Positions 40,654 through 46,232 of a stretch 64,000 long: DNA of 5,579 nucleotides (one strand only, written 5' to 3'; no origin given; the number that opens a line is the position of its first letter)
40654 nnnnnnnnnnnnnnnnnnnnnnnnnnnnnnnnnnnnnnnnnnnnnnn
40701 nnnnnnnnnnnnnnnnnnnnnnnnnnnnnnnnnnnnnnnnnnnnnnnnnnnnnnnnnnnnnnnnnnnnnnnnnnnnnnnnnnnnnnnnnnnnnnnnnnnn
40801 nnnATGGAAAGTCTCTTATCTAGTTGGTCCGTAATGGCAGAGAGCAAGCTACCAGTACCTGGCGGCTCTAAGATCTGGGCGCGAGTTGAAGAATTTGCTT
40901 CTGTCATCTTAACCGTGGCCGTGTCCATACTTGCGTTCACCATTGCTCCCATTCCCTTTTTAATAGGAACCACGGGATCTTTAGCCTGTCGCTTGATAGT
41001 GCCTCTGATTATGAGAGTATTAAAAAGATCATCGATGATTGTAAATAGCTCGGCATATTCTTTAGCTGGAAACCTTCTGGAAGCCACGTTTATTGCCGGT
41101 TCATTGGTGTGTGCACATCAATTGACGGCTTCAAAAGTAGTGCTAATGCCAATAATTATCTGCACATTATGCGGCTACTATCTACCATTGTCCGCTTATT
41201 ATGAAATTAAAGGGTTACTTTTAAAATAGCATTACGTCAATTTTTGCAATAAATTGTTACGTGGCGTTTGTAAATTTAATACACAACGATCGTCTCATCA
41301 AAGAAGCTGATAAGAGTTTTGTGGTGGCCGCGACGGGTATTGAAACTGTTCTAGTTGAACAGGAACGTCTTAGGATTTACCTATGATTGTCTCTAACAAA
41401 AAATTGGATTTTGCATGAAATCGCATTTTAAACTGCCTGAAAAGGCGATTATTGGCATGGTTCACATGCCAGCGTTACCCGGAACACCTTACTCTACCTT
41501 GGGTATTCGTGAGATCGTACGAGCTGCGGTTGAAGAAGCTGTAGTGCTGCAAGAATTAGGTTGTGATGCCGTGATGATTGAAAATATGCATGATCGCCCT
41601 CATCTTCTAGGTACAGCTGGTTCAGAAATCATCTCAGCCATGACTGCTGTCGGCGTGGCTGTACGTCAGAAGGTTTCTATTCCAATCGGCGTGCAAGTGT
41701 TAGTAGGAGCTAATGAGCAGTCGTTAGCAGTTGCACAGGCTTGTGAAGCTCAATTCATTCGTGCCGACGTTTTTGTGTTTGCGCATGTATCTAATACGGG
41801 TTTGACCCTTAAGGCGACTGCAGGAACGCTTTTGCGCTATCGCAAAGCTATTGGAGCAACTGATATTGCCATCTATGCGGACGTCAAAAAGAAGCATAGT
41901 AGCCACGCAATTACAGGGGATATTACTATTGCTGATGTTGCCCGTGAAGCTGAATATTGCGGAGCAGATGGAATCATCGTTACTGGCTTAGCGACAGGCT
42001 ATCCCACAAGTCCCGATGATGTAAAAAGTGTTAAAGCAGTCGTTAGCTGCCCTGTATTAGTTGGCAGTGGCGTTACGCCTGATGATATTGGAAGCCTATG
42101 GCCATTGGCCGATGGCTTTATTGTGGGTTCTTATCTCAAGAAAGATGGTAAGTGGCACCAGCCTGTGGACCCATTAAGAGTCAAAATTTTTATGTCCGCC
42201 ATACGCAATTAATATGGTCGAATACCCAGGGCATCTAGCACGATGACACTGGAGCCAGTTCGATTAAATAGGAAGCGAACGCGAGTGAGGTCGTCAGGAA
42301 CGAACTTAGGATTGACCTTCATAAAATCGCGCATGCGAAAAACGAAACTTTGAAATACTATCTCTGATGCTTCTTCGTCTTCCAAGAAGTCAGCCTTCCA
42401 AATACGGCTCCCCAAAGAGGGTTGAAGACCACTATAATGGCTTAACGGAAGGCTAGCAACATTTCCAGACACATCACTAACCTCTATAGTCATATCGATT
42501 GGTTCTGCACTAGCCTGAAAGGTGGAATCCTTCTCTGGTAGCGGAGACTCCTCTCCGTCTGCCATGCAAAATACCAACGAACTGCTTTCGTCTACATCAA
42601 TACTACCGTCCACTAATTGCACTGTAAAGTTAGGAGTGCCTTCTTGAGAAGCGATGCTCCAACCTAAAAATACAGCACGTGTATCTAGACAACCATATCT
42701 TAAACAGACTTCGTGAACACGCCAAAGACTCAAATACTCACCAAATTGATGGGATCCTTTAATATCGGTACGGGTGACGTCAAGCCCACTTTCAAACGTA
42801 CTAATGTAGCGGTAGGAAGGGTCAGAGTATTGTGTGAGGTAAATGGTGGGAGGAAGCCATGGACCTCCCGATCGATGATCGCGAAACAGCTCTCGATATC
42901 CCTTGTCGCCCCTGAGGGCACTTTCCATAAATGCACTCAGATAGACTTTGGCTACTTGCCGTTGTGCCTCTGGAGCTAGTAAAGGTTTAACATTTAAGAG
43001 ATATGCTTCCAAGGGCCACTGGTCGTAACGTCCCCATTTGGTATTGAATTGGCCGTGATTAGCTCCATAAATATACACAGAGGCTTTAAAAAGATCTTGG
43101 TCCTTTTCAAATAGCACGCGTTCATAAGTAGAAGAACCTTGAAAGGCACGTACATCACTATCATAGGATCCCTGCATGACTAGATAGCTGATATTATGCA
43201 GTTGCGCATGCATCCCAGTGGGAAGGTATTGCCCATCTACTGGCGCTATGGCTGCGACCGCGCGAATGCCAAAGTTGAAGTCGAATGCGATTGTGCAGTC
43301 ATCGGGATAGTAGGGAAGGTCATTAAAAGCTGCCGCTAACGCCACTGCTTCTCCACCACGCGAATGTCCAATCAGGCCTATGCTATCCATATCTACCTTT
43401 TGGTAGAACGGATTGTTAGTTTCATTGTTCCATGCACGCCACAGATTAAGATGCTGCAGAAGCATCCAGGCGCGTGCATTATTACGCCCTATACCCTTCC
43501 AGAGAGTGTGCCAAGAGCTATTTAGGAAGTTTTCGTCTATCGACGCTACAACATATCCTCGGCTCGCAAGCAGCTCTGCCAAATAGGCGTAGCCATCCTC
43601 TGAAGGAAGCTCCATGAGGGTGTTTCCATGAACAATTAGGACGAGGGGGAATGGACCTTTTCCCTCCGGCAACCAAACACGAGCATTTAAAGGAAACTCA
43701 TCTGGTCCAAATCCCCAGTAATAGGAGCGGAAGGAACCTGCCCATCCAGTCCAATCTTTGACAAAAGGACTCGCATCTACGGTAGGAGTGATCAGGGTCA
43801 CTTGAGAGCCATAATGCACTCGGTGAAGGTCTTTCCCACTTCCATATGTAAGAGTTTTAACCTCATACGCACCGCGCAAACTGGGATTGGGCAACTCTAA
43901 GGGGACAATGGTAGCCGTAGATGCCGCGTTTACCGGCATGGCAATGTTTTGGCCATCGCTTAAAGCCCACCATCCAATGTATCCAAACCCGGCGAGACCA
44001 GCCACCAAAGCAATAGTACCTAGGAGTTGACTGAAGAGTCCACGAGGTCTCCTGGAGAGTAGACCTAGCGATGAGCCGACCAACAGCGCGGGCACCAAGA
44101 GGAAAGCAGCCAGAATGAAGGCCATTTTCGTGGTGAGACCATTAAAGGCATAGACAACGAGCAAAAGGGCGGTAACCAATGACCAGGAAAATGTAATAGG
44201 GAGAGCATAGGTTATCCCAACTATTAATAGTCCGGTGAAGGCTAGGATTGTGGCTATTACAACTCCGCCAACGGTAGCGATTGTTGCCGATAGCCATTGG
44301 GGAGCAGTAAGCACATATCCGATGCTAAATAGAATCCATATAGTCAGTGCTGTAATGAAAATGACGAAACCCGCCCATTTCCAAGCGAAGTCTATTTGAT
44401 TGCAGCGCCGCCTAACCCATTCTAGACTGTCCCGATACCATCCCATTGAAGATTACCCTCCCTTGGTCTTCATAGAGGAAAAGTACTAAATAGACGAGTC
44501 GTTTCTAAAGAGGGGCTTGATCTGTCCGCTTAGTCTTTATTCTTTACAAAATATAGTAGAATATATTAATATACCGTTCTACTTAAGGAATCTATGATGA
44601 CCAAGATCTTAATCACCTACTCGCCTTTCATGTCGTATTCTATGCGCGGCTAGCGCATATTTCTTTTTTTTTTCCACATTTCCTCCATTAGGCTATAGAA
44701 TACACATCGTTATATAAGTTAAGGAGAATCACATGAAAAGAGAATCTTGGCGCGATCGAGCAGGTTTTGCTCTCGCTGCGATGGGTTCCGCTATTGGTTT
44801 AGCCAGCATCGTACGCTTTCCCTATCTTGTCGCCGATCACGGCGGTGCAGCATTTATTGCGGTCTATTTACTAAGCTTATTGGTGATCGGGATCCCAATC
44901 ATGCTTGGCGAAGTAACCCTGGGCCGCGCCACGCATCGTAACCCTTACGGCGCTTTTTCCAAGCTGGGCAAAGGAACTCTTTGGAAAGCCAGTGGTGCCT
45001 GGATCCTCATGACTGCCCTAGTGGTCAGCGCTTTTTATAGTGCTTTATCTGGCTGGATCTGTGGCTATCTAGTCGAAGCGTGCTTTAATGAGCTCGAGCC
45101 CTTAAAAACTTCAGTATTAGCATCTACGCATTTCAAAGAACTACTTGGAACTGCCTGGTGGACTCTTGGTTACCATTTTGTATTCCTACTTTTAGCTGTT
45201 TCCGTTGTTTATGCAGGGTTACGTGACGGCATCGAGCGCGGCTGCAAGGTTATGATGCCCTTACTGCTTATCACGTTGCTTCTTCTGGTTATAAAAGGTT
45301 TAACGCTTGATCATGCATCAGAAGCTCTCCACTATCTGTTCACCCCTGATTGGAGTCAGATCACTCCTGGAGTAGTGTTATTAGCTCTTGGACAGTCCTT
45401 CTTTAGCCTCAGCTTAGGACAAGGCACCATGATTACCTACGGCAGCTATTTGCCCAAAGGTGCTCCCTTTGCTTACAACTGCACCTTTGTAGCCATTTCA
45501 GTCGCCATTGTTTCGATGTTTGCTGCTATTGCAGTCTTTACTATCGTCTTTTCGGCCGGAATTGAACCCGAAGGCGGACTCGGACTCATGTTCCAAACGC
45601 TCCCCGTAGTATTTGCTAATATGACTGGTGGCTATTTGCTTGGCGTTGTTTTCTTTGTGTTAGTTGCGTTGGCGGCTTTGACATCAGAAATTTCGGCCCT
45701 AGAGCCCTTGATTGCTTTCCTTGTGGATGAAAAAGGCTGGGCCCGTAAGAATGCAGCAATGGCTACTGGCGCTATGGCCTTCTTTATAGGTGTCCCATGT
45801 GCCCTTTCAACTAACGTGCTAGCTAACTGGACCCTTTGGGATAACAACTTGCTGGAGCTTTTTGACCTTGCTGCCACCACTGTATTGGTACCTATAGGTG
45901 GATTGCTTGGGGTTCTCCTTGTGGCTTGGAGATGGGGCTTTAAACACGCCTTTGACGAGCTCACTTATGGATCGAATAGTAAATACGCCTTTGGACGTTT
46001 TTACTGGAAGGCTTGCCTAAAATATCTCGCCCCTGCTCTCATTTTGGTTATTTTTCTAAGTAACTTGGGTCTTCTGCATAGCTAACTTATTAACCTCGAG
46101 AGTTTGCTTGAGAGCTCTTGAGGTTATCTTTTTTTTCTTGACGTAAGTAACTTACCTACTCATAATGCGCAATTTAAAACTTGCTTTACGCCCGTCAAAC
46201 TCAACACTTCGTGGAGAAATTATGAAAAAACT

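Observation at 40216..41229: Di-iron carboxylate protein and a small membrane protein are translationally coupled to bioA; no pimelate-arm genes are visible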

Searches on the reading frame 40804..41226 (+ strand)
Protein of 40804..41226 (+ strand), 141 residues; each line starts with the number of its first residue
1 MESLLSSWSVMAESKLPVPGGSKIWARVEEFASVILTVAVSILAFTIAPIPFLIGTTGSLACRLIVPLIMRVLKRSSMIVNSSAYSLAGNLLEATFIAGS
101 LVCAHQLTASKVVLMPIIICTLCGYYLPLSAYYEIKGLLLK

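Call 3: search_protein_families(library=pfam, proteins=[window:40804-41226:+], max_evalue=0.1)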
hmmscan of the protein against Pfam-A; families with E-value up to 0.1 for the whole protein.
window:40804-41226:+ (141 aa): 0 families

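Call 4: search_protein_families(library=ncbifam, proteins=[window:40804-41226:+], max_evalue=0.1)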
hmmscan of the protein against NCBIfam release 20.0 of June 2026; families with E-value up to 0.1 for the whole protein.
window:40804-41226:+ (141 aa): 0 families

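Call 34: find_homologous_proteins(query=window:40804-41226:+, max_evalue=0.01)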
Query window:40804-41226:+ (141 aa): 1 proteins with E <= 0.01 among 27 candidates.
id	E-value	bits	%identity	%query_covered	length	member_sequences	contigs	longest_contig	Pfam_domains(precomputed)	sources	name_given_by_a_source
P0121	8.5e-81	287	100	100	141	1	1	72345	-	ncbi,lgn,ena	-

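Call 46: search_protein_representatives(protein=window:40804-41226:+)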
Query: 141 residues. Proteins with E-value up to 0.001 (for the whole library): 7; up to 1e-10: 2; up to 1e-30: 1. The best 7 are listed.
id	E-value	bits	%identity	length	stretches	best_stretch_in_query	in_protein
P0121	2.7e-81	286.7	100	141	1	1-141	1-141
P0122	2.4e-13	66.9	29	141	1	20-138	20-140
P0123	2.8e-09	53.8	27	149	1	18-139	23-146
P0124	2.0e-08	51.0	39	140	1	26-140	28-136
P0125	2.8e-08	50.6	33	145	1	16-138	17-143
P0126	3.9e-08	50.1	32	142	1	13-138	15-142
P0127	4.6e-06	43.4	26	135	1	26-135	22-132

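Call 47: find_encoding_contigs(protein=P0124, flank=6000, max_places=3)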
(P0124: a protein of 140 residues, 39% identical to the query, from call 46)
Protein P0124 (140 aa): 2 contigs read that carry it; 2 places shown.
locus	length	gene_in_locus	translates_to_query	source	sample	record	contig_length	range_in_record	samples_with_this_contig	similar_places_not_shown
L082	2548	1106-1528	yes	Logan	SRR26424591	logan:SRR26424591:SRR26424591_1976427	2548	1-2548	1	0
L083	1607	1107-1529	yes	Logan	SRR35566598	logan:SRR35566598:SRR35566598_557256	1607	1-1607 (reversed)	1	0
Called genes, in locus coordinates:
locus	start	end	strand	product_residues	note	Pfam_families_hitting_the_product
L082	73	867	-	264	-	-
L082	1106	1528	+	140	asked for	-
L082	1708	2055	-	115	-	PF00338:Ribosomal_S10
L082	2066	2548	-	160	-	?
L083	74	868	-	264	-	-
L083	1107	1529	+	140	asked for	-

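Call 48: find_encoding_contigs(protein=P0125, flank=6000, max_places=3)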
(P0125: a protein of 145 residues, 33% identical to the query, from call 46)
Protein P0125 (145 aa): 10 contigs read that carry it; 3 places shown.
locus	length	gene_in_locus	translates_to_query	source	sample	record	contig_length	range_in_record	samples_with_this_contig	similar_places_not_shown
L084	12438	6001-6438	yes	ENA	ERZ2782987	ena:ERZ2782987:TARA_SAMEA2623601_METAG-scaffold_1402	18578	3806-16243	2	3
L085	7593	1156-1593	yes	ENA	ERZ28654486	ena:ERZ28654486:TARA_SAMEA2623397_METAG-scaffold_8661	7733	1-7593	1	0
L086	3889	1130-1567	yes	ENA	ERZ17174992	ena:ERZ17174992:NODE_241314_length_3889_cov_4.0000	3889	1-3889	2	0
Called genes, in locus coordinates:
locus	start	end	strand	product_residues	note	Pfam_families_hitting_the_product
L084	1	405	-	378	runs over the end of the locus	PF02670:DXP_reductoisom, PF08436:DXP_redisom_C, PF13288:DXPR_C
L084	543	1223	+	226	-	PF10677:DUF2490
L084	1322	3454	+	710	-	PF04055:Radical_SAM, PF06968:BATS, PF00155:Aminotran_1_2, PF01041:DegT_DnrJ_EryC1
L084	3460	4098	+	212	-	PF13500:AAA_26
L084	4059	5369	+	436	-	PF00202:Aminotran_3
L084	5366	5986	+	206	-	-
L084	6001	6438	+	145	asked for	-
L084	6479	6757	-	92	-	-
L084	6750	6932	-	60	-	-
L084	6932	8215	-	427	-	PF02433:FixO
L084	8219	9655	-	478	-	PF00115:COX1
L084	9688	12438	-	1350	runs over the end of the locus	PF00034:Cytochrom_C (faint), PF02433:FixO (weak), PF13442:Cytochrome_CBB3 (weak)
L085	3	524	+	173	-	?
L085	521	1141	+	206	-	-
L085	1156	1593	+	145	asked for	-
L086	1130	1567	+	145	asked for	-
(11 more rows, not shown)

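Call 49: find_encoding_contigs(protein=P0126, flank=6000, max_places=3)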
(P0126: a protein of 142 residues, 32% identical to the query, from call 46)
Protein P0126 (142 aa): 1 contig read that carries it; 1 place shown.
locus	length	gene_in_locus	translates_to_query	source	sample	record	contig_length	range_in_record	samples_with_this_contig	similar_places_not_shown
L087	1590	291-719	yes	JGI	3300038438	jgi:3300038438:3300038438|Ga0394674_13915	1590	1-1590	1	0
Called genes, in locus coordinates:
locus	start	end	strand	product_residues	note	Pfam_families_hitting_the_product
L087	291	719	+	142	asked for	-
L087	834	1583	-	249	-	-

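Call 50: find_encoding_contigs(protein=P0127, flank=6000, max_places=3)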
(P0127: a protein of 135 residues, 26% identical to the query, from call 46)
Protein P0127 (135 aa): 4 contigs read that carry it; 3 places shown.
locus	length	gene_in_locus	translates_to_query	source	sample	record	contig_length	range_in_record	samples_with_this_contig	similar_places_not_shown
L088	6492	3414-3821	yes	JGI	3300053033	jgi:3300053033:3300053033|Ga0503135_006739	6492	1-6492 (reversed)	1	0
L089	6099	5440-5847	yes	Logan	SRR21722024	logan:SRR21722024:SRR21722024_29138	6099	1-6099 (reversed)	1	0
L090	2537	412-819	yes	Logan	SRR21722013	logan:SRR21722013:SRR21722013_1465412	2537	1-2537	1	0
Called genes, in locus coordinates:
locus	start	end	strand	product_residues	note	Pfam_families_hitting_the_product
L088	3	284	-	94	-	?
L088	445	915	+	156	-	PF04073:tRNA_edit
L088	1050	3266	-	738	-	PF07224:Chlorophyllase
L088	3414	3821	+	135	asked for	-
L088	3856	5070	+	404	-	-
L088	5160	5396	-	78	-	-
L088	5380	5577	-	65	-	-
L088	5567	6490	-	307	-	PF02433:FixO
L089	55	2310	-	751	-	PF09371:Tex_N, PF14635:HHH_7 (faint), PF22706:Tex_central_region, PF14639:YqgF, PF16921:Tex_YqgF, PF12836:HHH_3, PF17674:HHH_9, PF00575:S1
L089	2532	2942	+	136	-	PF04073:tRNA_edit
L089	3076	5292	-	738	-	PF07224:Chlorophyllase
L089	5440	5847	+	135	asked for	-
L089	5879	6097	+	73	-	?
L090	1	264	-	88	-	?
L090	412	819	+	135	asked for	-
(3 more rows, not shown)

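Call 59: predict_structure(alignment_id=A2)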
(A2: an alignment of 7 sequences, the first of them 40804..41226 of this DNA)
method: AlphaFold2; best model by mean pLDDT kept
length: 141 residues; sequences in the alignment: 7
mean_pLDDT: 73.1   pTM: 0.58
mean pLDDT of the five models: 73.1, 70.8, 69.5, 67.4, 63.8
residues with pLDDT >= 90: 1; 70-90: 98; 50-70: 21; < 50: 21
segments of 3 or more residues with pLDDT < 50: 1-21
pLDDT, mean of each block of 10 residues (from residue 1): 36 41 64 80 85 88 85 70 74 87 81 78 84 73 53
secondary structure, 60 per line:
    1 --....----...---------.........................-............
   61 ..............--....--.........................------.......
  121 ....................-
elements in order: H3-6 H23-47 H49-74 H77-80 H83-107 H114-140

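Call 63: fold_search(model_id=the predicted structure, library=pdb)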
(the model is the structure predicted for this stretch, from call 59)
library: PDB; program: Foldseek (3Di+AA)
matches with E <= 10: 98; with E <= 0.001: 0
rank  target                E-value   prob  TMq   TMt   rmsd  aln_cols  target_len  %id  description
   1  2yfa_B                7.8e-01  0.15  0.25  0.17  17.7       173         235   14  X-ray structure of McpS ligand binding domain in complex with malate (released 2012-04-18)
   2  8x61_D                9.1e-01  0.16  0.26  0.23  13.1       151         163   14  Cryo-EM structure of ATP-bound FtsE(E163Q)X (released 2024-05-08)
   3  2yfb_A                1.3e+00  0.12  0.25  0.17  17.8       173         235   14  X-ray structure of McpS ligand binding domain in complex with succinate (released 2012-04-18)
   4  2yfa_A                1.8e+00  0.10  0.25  0.17  17.8       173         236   14  X-ray structure of McpS ligand binding domain in complex with malate (released 2012-04-18)
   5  8uao_A                2.6e+00  0.06  0.20  0.15  12.9       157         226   10  DpHF18 filament (released 2024-04-10)
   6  2yfb_B                2.7e+00  0.08  0.24  0.16  17.3       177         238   14  X-ray structure of McpS ligand binding domain in complex with succinate (released 2012-04-18)
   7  5wp3_B                2.9e+00  0.20  0.30  0.39   7.6        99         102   12  Crystal Structure of EED in complex with EB22 (released 2017-09-13)
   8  3lhp_S                2.9e+00  0.15  0.29  0.33   7.7       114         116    9  Crystal structure of HIV epitope-scaffold 4E10_D0_1ISEA_004_N 4E10 Fv complex (released 2010-09-22)
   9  4gct_C                2.9e+00  0.15  0.34  0.27  14.3       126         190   11  structure of No factor protein-DNA complex (released 2013-06-19)
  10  8p4y                  3.0e+00  0.09  0.27  0.21  18.8       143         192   10  Coiled-coil protein origami triangle (released 2023-08-02)
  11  9jc2_C                3.2e+00  0.04  0.18  0.16  12.7       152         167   14  Engineering of ATP synthase Fo (released 2025-07-09)
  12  9qwr_A                3.4e+00  0.08  0.23  0.21  17.0       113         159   12  MIC60 helical bundle dimer (released 2026-02-25)
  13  8qkd                  3.4e+00  0.08  0.24  0.16  11.2       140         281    8  X-ray crystal structure of a de novo designed single-chain parallel coiled-coil alpha-helical barrel with 5 inner helice (released 2024-07-03)
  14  9qwr_B                3.8e+00  0.08  0.25  0.22  16.4       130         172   12  MIC60 helical bundle dimer (released 2026-02-25)
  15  7kzx_A                3.8e+00  0.08  0.28  0.15  10.7       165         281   13  Cryo-EM structure of YiiP-Fab complex in Apo state (released 2021-01-06)
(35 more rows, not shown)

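Call 68: search_protein_families(library=pfam, proteins=[L084:543-1220:+, L088:3856-5067:+], max_evalue=0.0001)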
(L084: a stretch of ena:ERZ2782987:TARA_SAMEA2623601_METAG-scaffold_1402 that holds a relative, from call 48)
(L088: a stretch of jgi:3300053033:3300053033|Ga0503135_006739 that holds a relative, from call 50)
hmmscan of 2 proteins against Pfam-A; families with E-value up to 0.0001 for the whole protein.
L084:543-1220:+ (226 aa): 1 family
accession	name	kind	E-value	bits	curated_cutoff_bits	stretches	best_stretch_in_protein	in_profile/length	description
PF10677.15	DUF2490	-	4.7e-20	72.5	29.8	1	26-207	3-184/186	Protein of unknown function (DUF2490)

L088:3856-5067:+ (404 aa): 0 families

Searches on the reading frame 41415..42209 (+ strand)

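Call 3: search_protein_families(library=pfam, proteins=[window:41415-42209:+], max_evalue=0.1)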
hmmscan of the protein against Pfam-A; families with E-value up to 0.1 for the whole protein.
window:41415-42209:+ (265 aa): 4 families
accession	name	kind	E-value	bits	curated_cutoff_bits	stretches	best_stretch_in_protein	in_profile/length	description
PF03437.21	BtpA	-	3.7e-68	230.2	30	1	9-263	2-252/254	BtpA family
PF00290.26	Trp_syntA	-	0.0084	15.5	27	1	200-241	187-229/259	Tryptophan synthase alpha chain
PF00977.27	His_biosynth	-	0.011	15.6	23.6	0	145-241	118-222/228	Histidine biosynthesis protein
PF00218.27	IGPS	-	0.077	12.6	27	0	148-215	45-113/254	Indole-3-glycerol phosphate synthase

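Call 4: search_protein_families(library=ncbifam, proteins=[window:41415-42209:+], max_evalue=0.1)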
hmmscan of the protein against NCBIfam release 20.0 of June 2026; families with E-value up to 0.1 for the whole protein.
window:41415-42209:+ (265 aa): 10 families
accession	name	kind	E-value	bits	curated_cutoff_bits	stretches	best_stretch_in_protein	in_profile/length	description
TIGR00259.1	thylakoid_BtpA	subfamily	1.3e-64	218.2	153.4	1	9-263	1-252/257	BtpA/SgcQ family protein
NF045918.1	PhsystIBiosynBtpA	equivalog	7.8e-55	186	400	1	9-264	8-261/261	photosystem I biogenesis protein BtpA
NF010375.0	PRK13802.1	equivalog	0.0011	17.1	1386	1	106-216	8-116/695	bifunctional indole-3-glycerol phosphate synthase/tryptophan synthase subunit beta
NF001377.0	PRK00278.2-4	equivalog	0.0047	16.1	260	1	140-215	38-114/259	indole-3-glycerol phosphate synthase TrpC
NF001369.0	PRK00278.1-1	equivalog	0.0069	15.5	329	1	144-215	44-116/271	indole-3-glycerol phosphate synthase TrpC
NF010562.0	PRK13957.1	equivalog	0.0081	15.3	414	1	141-215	36-111/252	indole-3-glycerol-phosphate synthase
NF001376.0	PRK00278.2-3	equivalog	0.0084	15.6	284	1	138-215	31-109/255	indole-3-glycerol phosphate synthase TrpC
NF001375.0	PRK00278.2-2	equivalog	0.024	14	360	1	150-215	39-105/255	indole-3-glycerol phosphate synthase TrpC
TIGR00262.1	trpA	equivalog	0.042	12.7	102.35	0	203-241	190-230/256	tryptophan synthase subunit alpha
NF033481.2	auto_Ata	exception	0.099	9.8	2500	0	103-205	427-534/1862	trimeric autotransporter adhesin Ata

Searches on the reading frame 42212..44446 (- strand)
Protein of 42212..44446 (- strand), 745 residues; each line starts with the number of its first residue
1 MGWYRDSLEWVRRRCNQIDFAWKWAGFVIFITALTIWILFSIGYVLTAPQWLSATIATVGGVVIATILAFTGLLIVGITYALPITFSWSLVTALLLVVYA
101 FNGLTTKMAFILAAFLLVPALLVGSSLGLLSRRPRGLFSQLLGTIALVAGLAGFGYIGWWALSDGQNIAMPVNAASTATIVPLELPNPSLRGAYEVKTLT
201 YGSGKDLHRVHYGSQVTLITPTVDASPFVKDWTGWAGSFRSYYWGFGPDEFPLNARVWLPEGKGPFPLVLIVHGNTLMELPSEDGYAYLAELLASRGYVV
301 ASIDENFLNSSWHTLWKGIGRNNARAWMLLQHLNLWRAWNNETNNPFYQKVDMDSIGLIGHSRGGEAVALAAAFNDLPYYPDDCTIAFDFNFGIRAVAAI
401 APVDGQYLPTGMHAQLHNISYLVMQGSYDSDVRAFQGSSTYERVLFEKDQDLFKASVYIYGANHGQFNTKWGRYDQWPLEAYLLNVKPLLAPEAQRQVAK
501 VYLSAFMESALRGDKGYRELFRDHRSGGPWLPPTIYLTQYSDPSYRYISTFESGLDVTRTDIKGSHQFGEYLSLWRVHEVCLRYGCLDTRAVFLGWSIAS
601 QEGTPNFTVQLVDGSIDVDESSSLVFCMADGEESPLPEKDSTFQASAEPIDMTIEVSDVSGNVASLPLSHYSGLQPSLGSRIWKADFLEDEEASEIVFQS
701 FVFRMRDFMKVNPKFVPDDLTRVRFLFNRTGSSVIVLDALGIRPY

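Call 3: search_protein_families(library=pfam, proteins=[window:42212-44446:-], max_evalue=0.1)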
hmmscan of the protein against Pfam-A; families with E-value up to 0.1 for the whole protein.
window:42212-44446:- (745 aa): 5 families
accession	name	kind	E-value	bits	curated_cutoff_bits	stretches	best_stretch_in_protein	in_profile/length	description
PF07224.18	Chlorophyllase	-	2.2e-06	27.1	26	1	256-406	32-156/301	Chlorophyllase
PF20434.5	BD-FAE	-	0.00073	19.5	26.8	0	260-305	6-55/215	BD-FAE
PF12740.14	PETase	-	0.0029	17.5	28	1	287-372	71-143/263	PET hydrolase-like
PF03403.19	PAF-AH_p_II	-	0.014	14.4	20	0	347-389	214-252/372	Platelet-activating factor acetylhydrolase, isoform II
PF06800.18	Sugar_transport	-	0.032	14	26.3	1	30-167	36-169/280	Sugar transport protein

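Call 51: search_protein_families(library=ncbifam, proteins=[window:42212-44446:-], max_evalue=0.001)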
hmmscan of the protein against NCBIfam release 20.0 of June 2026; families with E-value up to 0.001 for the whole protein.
window:42212-44446:- (745 aa): 0 families

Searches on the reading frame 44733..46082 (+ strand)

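Call 30: search_protein_families(library=pfam, proteins=[window:44733-46082:+], max_evalue=0.00001)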
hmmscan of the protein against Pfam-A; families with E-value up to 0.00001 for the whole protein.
window:44733-46082:+ (450 aa): 1 family
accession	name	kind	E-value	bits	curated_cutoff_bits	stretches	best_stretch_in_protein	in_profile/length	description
PF00209.24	SNF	-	3e-54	185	27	2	139-445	174-481/524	Sodium:neurotransmitter symporter family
